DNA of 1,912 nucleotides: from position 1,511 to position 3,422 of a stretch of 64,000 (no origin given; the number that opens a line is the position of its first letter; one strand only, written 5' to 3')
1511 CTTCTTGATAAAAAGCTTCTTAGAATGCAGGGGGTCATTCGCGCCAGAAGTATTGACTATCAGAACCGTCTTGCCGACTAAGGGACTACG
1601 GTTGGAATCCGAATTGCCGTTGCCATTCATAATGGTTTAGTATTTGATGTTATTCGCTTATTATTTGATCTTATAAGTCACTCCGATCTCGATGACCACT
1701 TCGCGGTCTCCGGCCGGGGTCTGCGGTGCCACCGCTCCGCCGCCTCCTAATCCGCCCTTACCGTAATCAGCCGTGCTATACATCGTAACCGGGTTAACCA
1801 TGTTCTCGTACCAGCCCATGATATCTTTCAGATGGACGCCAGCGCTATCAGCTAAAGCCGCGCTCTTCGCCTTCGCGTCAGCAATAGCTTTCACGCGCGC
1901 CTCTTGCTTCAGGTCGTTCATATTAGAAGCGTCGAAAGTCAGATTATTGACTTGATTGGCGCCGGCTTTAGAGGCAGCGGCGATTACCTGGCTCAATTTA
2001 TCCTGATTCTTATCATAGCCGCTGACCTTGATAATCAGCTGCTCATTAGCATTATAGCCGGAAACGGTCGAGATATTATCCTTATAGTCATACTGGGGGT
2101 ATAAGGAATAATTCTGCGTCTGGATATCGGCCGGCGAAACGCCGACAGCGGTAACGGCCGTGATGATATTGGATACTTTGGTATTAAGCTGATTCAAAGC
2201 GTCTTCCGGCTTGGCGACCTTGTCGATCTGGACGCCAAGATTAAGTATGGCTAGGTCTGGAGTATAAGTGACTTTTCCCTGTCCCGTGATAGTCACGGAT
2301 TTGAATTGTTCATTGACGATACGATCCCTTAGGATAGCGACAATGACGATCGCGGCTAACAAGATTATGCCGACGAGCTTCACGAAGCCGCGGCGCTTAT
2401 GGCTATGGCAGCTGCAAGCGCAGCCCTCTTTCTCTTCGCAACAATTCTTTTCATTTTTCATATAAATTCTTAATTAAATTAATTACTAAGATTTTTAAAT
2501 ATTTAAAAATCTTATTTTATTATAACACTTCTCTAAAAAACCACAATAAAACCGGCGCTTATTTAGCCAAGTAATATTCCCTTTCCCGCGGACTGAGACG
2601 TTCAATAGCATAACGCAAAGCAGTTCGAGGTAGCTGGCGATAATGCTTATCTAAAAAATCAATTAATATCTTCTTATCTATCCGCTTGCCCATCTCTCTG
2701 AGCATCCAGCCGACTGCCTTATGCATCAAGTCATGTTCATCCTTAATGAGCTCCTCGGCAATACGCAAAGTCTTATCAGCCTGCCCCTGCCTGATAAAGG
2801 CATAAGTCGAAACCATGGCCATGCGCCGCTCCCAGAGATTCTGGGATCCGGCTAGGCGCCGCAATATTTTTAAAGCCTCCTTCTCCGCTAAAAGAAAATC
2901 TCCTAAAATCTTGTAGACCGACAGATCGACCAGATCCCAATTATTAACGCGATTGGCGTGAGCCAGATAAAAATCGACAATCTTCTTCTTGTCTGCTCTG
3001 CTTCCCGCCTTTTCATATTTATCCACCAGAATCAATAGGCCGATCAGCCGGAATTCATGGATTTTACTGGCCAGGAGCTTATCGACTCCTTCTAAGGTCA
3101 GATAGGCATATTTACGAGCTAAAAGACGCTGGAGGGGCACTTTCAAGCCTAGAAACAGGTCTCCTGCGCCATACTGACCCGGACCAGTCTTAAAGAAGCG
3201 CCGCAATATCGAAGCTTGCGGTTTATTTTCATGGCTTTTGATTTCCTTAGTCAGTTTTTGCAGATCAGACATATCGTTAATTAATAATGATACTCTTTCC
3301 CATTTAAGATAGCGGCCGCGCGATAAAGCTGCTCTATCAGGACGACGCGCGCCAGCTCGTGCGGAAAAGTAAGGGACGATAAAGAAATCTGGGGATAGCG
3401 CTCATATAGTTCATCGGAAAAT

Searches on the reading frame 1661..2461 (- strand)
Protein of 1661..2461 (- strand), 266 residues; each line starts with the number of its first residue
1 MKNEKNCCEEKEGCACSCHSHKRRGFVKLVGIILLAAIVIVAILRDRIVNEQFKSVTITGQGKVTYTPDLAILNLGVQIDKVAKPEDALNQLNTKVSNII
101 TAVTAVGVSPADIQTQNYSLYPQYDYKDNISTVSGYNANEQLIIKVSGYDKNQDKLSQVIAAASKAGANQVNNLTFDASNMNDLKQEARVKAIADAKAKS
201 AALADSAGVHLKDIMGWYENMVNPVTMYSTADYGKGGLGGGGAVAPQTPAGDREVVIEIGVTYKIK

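Call 51: search_protein_families(library=pfam, proteins=[window:1661-2461:-], max_evalue=0.001)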
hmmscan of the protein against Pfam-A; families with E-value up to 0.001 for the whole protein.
window:1661-2461:- (266 aa): 1 family
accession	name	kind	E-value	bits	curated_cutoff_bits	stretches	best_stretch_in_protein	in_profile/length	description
PF04402.19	SIMPL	-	6.8e-40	137.9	25.2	1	56-263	1-205/205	Protein of unknown function (DUF541)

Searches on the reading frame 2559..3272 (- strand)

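Call 51: search_protein_families(library=pfam, proteins=[window:2559-3272:-], max_evalue=0.001)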
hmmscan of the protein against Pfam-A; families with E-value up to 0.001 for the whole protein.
window:2559-3272:- (237 aa): 2 families
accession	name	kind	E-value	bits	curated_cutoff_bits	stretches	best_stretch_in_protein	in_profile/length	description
PF08713.17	DNA_alkylation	-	1.1e-57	195.5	21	1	8-226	2-213/213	DNA alkylation repair enzyme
PF13646.12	HEAT_2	-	0.00041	21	27.7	0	167-223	31-87/88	HEAT repeats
